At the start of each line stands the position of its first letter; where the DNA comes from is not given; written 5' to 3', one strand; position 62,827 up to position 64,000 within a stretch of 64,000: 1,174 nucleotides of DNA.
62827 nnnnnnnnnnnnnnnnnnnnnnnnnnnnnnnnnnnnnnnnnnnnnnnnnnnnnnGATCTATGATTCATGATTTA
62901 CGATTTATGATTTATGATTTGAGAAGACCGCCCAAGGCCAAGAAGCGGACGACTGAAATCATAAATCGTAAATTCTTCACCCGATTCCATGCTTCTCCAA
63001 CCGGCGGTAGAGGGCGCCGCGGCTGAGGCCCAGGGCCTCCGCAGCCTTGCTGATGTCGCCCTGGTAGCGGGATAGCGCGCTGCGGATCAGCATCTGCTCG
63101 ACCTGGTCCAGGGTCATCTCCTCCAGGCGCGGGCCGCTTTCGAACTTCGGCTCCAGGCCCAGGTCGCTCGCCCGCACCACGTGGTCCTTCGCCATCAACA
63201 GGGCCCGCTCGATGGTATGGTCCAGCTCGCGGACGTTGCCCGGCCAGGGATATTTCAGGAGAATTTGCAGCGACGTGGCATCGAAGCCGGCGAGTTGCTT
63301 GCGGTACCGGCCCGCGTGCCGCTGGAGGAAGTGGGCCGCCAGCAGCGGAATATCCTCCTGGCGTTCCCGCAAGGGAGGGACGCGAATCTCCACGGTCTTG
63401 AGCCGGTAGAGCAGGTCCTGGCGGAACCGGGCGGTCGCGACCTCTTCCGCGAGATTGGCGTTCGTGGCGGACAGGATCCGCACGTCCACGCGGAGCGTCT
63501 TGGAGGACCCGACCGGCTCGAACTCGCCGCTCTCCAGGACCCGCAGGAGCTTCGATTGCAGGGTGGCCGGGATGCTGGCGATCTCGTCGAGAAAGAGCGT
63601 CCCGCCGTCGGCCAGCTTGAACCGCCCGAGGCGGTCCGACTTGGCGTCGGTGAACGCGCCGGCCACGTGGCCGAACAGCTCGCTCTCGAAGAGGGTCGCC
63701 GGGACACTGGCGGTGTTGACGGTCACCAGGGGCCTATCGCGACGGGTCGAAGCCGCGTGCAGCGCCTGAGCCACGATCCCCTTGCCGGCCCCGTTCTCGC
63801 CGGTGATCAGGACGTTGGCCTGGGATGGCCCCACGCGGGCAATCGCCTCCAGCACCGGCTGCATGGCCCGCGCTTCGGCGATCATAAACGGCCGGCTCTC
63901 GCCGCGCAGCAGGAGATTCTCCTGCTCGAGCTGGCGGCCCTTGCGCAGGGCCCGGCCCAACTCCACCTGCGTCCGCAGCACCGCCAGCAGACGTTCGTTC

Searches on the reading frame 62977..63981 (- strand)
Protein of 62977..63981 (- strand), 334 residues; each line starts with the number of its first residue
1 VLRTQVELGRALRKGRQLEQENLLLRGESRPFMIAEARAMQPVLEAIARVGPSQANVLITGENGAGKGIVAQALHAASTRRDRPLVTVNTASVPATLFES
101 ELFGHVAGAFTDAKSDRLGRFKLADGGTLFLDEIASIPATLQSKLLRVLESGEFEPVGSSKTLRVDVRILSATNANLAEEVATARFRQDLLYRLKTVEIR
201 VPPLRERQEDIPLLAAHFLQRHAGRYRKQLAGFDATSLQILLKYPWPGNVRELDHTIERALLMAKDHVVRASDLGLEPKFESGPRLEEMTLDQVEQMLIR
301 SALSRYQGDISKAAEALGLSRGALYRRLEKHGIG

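Call 8: search_protein_families(library=pfam, proteins=[window:62977-63981:-])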
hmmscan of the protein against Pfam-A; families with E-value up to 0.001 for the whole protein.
window:62977-63981:- (334 aa): 8 families
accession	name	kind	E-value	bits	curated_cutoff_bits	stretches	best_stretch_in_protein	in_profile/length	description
PF00158.32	Sigma54_activat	-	3.4e-64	216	20.2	1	34-199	2-167/168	Sigma-54 interaction domain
PF25601.1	AAA_lid_14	-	4e-25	87.9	27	1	205-276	1-72/87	AAA+ ATPase lid domain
PF14532.12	Sigma54_activ_2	-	1.1e-20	74.7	25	1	35-204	2-138/138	Sigma-54 interaction domain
PF02954.25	HTH_8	-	1.8e-12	47.2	22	1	290-330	1-41/42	Bacterial regulatory protein, Fis family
PF07728.20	AAA_5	-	1.4e-06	28.8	22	1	56-174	1-122/139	AAA domain (dynein-related subfamily)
PF18024.7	HTH_50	-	5.8e-06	26.3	27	1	291-333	8-49/50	Helix-turn-helix domain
PF01078.27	Mg_chelatase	-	0.00017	21.5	20.3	0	54-165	22-146/207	Magnesium chelatase, subunit ChlI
PF13191.12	AAA_16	-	0.00069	20.6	32.6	0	42-134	14-113/167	AAA ATPase domain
